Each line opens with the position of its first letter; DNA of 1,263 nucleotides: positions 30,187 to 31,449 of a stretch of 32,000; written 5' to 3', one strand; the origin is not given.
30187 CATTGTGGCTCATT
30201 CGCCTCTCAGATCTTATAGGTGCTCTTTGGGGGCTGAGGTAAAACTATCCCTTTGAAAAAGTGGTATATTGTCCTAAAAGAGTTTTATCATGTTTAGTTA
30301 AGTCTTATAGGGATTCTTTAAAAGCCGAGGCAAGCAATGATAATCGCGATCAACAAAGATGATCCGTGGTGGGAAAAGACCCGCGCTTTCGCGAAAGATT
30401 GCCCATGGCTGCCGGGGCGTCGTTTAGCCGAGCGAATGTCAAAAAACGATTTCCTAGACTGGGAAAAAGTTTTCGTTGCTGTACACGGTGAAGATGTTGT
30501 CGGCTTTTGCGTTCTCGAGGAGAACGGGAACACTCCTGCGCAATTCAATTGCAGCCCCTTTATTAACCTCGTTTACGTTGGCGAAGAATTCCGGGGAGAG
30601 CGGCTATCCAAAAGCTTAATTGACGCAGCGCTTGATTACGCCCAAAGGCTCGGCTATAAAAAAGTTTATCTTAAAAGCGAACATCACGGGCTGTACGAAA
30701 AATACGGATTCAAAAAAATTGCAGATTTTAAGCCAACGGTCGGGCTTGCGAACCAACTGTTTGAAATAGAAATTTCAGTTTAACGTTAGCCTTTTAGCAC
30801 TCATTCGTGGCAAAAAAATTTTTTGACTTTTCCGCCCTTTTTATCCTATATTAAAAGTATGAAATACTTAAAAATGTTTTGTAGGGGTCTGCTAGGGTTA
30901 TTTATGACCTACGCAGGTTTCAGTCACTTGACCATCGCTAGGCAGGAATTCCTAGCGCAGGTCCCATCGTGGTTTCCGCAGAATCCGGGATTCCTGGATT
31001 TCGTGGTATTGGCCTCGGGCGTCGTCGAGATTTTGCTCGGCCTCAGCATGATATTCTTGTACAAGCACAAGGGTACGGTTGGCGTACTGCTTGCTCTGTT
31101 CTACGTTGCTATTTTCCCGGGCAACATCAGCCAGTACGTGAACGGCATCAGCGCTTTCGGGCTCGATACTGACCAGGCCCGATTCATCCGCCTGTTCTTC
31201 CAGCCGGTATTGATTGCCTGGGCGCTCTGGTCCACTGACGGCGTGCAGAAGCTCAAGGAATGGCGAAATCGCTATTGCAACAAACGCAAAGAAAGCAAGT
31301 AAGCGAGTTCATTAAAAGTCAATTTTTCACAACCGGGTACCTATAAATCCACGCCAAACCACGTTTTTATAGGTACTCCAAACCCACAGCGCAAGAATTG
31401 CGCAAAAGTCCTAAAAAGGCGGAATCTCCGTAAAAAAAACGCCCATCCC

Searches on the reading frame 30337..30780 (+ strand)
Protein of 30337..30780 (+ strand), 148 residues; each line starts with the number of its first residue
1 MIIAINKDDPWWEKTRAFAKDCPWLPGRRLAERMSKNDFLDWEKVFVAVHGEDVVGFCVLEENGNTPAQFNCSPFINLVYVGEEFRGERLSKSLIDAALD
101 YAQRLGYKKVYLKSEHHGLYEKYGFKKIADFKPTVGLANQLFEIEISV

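Call 24: search_protein_families(library=pfam, proteins=[window:30337-30780:+], max_evalue=0.1)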
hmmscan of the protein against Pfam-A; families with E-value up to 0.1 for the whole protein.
window:30337-30780:+ (148 aa): 6 families
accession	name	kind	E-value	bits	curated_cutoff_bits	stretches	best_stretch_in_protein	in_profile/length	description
PF13508.13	Acetyltransf_7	-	2.8e-12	47.3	27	1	42-127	2-84/84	Acetyltransferase (GNAT) domain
PF00583.31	Acetyltransf_1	-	6.7e-12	46.1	20.7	1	36-125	26-116/116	Acetyltransferase (GNAT) family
PF13673.13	Acetyltransf_10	-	1e-08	35.7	23.6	1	43-129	31-111/128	Acetyltransferase (GNAT) domain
PF13527.13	Acetyltransf_9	-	0.00036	21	25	1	36-127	34-126/127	Acetyltransferase (GNAT) domain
PF14542.12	Acetyltransf_CG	-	0.00071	20.1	30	1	76-108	27-59/80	GCN5-related N-acetyl-transferase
PF01261.30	AP_endonuc_2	-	0.081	13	31.1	0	60-120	37-92/249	Xylose isomerase-like TIM barrel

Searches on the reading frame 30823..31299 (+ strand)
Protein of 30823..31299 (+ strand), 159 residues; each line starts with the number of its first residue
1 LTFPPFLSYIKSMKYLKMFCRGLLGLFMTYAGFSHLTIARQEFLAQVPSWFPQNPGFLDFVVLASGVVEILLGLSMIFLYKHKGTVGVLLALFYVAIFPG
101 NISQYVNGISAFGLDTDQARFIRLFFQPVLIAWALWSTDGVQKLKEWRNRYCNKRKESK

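Call 24: search_protein_families(library=pfam, proteins=[window:30823-31299:+], max_evalue=0.1)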
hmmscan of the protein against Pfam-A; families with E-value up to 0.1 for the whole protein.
window:30823-31299:+ (159 aa): 2 families
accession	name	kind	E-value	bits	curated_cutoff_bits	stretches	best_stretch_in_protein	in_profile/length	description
PF07291.16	MauE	-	0.00012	22.9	27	1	13-98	1-88/128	Methylamine utilisation protein MauE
PF07681.17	DoxX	-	0.09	13.8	23.6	1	18-98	3-81/85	DoxX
